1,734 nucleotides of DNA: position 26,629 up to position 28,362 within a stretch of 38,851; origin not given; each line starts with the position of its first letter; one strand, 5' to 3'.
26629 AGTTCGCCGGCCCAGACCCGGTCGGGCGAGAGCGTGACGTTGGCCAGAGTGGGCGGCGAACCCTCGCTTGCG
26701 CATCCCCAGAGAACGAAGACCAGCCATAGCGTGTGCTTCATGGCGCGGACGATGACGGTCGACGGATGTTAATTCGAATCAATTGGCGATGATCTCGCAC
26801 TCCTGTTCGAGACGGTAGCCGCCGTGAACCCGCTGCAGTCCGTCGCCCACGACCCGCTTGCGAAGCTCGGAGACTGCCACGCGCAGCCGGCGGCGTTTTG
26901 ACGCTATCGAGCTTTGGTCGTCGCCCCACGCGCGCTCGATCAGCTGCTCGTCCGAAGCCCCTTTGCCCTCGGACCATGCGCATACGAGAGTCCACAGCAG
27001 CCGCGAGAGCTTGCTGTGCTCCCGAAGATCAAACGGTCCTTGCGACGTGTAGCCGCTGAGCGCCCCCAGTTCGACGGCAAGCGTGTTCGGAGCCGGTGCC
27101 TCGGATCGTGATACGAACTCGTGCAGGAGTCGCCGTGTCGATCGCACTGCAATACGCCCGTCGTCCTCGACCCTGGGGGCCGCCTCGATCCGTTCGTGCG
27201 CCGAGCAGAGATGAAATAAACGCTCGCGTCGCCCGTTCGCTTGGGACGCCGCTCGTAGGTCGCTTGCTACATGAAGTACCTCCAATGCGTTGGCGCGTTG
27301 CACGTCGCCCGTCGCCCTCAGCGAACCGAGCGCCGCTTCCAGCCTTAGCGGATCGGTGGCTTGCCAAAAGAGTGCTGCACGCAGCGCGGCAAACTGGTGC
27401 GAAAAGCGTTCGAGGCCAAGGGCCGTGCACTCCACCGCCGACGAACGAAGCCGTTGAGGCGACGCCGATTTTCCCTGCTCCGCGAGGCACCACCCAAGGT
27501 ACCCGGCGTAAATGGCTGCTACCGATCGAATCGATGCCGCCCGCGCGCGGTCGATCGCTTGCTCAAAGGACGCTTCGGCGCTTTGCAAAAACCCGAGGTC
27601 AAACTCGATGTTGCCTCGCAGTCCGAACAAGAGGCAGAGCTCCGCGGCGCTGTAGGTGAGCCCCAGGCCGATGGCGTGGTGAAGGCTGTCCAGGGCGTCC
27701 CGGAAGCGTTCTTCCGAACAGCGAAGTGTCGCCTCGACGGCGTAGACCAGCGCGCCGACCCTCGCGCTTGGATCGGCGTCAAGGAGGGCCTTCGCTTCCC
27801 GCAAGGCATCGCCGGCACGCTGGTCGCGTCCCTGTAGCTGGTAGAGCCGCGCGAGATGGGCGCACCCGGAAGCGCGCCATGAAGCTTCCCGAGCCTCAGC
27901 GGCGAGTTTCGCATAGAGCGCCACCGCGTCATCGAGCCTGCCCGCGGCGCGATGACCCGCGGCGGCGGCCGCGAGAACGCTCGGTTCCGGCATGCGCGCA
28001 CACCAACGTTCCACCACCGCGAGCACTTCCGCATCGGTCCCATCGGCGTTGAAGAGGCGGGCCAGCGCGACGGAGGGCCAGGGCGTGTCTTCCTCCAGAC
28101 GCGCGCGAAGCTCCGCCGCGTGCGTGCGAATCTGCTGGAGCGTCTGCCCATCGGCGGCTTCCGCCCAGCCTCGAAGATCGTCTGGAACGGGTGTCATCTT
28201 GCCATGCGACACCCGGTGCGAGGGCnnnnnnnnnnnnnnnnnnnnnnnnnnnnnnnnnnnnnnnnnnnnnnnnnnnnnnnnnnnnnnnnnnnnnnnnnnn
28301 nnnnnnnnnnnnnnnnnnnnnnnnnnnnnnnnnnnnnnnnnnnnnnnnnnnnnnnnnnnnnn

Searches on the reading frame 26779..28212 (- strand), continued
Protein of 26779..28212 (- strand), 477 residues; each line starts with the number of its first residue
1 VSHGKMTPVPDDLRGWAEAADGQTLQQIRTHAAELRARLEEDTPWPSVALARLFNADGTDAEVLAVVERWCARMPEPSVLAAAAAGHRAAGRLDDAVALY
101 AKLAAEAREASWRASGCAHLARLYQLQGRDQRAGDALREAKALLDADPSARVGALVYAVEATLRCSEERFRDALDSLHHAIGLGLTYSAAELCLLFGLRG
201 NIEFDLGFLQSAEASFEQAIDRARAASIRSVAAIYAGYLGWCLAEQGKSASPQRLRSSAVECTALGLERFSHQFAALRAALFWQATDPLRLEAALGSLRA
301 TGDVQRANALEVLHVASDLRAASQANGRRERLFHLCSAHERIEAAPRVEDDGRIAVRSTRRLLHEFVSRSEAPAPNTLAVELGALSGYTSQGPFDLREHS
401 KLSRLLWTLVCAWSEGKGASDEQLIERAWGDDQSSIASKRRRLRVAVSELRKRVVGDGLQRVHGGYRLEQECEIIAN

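Call 64: find_related_loci(query=A5, collection=metagenome_contigs, flank=6000)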
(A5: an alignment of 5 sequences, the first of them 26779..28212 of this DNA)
Query A5 (477 aa) in metagenome_contigs; peptide patterns used: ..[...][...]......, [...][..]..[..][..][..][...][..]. (x = any residue, [..] = any of these).
143 stretches matched a pattern, but none encodes a relative of the query by tblastn (E <= 1e-3).

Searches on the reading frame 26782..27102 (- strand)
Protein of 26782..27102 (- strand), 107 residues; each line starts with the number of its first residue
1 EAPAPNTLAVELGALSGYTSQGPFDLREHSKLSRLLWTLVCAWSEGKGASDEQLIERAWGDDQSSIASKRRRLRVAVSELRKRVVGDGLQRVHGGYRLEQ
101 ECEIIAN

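Call 60: search_solved_structures(query=A4, max_evalue=10, show_alignments=1)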
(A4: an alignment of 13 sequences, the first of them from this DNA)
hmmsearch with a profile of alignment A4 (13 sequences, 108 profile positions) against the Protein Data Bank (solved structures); distinct sequences matched with E-value up to 10: 2.
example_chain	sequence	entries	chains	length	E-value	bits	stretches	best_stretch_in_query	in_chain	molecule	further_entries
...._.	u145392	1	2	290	0.12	15.4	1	29-99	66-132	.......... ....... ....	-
7lz9_A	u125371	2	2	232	0.3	14.1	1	38-87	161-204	Putative two-component system response regulator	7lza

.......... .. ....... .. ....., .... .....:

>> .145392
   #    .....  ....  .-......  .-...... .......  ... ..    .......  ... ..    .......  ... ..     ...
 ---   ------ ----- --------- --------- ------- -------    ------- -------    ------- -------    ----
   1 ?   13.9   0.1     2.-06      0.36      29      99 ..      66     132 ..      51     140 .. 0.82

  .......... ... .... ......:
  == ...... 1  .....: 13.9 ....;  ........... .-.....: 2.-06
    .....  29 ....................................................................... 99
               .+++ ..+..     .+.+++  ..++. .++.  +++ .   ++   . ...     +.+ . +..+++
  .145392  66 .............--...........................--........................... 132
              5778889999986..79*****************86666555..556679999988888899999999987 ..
